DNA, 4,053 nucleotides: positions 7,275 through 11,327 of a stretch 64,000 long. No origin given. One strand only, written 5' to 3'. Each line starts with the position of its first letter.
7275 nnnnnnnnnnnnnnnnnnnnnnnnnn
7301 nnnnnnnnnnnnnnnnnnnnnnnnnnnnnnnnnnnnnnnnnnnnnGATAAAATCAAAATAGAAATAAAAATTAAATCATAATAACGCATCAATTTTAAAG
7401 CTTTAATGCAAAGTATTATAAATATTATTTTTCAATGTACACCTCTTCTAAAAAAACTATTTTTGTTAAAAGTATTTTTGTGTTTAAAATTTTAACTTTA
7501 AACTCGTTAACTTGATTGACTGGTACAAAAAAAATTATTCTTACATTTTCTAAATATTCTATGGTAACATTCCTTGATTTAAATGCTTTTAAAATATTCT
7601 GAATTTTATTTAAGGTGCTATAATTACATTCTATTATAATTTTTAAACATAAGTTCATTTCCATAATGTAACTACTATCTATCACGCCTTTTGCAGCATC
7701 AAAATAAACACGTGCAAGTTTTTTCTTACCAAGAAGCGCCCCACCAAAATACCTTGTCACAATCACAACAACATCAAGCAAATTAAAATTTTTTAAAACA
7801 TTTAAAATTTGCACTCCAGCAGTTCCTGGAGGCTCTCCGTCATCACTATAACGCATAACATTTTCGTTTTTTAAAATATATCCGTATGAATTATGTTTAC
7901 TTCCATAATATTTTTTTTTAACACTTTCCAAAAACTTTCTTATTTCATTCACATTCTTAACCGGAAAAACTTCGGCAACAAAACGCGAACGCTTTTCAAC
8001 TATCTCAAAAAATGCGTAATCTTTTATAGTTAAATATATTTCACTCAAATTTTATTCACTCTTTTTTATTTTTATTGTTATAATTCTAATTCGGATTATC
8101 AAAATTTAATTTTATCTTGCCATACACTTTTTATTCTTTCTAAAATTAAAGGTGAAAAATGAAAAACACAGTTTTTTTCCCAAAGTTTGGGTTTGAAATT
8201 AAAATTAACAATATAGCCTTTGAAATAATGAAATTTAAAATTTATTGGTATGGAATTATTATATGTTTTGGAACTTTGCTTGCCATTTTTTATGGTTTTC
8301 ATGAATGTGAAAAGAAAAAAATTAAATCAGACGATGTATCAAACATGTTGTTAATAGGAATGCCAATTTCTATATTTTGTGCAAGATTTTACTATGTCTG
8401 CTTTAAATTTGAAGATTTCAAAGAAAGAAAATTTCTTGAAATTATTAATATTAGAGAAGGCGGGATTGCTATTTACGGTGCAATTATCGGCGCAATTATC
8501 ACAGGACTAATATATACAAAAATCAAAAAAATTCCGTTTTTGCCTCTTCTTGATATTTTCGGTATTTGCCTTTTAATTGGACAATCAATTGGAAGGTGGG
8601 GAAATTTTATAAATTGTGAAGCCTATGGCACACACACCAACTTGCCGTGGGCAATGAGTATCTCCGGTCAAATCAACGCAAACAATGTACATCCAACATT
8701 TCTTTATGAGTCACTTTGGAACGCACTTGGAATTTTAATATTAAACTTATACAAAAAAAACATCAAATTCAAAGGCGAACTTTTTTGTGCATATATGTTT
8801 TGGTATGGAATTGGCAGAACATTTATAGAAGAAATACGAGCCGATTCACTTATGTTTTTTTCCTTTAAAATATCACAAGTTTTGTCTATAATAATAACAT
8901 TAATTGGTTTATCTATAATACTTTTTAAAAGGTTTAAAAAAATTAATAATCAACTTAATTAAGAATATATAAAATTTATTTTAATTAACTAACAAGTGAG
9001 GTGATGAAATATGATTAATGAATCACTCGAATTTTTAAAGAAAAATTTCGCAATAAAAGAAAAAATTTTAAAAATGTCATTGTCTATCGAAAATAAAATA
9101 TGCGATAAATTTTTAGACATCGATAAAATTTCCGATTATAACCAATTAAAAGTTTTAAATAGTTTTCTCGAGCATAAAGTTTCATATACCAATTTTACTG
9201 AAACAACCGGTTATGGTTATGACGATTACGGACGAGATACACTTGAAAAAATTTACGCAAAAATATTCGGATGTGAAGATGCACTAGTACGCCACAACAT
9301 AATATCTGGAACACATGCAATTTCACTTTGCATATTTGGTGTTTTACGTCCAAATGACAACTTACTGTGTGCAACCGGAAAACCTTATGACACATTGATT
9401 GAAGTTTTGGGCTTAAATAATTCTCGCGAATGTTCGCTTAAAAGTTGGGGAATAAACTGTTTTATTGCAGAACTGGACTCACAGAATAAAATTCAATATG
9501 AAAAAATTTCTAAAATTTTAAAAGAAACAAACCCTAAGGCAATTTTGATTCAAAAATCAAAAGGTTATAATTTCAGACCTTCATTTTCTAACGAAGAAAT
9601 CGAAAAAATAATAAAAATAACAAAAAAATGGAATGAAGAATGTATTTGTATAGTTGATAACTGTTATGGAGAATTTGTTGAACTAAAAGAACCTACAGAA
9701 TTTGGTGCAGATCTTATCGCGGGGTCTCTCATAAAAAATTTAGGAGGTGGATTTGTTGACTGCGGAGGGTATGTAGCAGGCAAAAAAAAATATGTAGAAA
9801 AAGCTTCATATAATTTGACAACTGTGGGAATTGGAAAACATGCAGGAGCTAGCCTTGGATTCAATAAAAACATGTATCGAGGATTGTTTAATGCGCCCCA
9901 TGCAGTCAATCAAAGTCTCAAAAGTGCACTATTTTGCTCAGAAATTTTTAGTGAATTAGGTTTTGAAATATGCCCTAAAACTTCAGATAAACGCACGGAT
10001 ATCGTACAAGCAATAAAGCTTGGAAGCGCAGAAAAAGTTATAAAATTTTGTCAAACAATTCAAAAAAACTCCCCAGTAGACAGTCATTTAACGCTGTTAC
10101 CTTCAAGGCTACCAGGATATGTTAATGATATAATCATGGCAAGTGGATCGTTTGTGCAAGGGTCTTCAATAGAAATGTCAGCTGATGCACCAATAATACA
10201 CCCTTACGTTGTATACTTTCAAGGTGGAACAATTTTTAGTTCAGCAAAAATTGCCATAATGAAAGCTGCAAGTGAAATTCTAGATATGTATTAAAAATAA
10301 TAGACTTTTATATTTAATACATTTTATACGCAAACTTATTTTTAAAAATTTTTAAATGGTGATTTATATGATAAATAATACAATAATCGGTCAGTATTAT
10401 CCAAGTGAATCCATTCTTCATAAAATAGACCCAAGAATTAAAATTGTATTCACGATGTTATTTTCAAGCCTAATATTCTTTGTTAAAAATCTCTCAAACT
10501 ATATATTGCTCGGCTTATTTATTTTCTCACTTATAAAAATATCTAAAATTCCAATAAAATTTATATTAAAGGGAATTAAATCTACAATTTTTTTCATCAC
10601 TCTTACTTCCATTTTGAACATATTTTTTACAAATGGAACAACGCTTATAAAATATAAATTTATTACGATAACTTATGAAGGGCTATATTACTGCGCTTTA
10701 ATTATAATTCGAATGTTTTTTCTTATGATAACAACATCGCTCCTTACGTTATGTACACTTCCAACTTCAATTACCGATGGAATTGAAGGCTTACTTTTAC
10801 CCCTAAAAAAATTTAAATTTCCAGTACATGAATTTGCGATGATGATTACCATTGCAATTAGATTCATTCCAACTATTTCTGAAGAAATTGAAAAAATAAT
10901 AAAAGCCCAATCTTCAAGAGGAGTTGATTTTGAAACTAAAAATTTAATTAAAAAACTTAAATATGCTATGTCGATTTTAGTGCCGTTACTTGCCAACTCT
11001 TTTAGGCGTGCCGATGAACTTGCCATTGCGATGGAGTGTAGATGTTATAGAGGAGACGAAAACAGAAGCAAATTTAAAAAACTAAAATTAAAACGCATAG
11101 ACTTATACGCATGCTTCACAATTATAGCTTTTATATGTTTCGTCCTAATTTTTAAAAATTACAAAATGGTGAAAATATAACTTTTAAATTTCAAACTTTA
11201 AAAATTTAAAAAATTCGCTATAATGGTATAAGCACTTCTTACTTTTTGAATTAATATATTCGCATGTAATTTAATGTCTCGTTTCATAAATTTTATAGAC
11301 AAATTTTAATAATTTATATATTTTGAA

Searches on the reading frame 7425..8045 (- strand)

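Call 40: search_protein_families(library=pfam, proteins=[window:7425-8045:-], max_evalue=0.00001)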
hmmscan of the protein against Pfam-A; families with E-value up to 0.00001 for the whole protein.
window:7425-8045:- (206 aa): 2 families
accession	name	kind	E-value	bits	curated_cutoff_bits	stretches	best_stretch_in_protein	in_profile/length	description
PF01205.25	UPF0029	-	6.3e-32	110.2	27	1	18-121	1-106/107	Uncharacterized protein family UPF0029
PF09186.17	DUF1949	-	1.9e-08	34.5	23.7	1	138-186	1-49/56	Domain of unknown function (DUF1949)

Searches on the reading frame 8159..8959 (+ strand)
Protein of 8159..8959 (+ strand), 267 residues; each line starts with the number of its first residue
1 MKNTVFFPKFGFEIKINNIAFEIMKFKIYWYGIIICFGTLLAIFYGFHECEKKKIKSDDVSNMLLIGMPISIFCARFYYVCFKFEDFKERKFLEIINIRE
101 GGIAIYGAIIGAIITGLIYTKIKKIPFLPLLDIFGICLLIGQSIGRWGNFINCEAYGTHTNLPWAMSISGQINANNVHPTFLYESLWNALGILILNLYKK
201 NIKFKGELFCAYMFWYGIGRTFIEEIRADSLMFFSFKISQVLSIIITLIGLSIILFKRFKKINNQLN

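Call 23: search_protein_families(library=pfam, proteins=[window:8159-8959:+], max_evalue=0.00001)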
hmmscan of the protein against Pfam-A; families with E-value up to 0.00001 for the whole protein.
window:8159-8959:+ (267 aa): 1 family
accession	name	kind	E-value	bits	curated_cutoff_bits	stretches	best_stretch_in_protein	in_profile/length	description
PF01790.23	LGT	-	2.8e-73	246.6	24.9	1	19-255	2-239/240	Prolipoprotein diacylglyceryl transferase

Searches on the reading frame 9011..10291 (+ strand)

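Call 23: search_protein_families(library=pfam, proteins=[window:9011-10291:+], max_evalue=0.00001)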
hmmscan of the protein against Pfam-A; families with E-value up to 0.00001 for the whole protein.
window:9011-10291:+ (427 aa): 2 families
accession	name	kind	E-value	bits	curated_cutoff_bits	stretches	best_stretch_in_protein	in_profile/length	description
PF06838.17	Met_gamma_lyase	-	6.9e-168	558.8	24.2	1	22-423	4-404/405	Methionine gamma-lyase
PF01053.26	Cys_Met_Meta_PP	-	3.2e-09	36.3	27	1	51-273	27-230/381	Cys/Met metabolism PLP-dependent enzyme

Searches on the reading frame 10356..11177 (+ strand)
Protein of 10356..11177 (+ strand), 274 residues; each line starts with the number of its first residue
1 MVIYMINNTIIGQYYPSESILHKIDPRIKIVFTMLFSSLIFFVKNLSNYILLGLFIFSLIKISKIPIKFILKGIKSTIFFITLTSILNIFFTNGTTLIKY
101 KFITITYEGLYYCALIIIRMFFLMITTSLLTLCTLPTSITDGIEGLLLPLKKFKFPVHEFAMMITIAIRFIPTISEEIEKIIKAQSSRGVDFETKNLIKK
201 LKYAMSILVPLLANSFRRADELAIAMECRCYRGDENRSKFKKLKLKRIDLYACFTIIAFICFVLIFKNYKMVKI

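Call 23: search_protein_families(library=pfam, proteins=[window:10356-11177:+], max_evalue=0.00001)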
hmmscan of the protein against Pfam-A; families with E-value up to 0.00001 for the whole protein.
window:10356-11177:+ (274 aa): 1 family
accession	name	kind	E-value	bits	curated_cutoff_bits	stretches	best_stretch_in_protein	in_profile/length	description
PF02361.21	CbiQ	-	2.6e-40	138.8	25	1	18-237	2-213/216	Cobalt transport protein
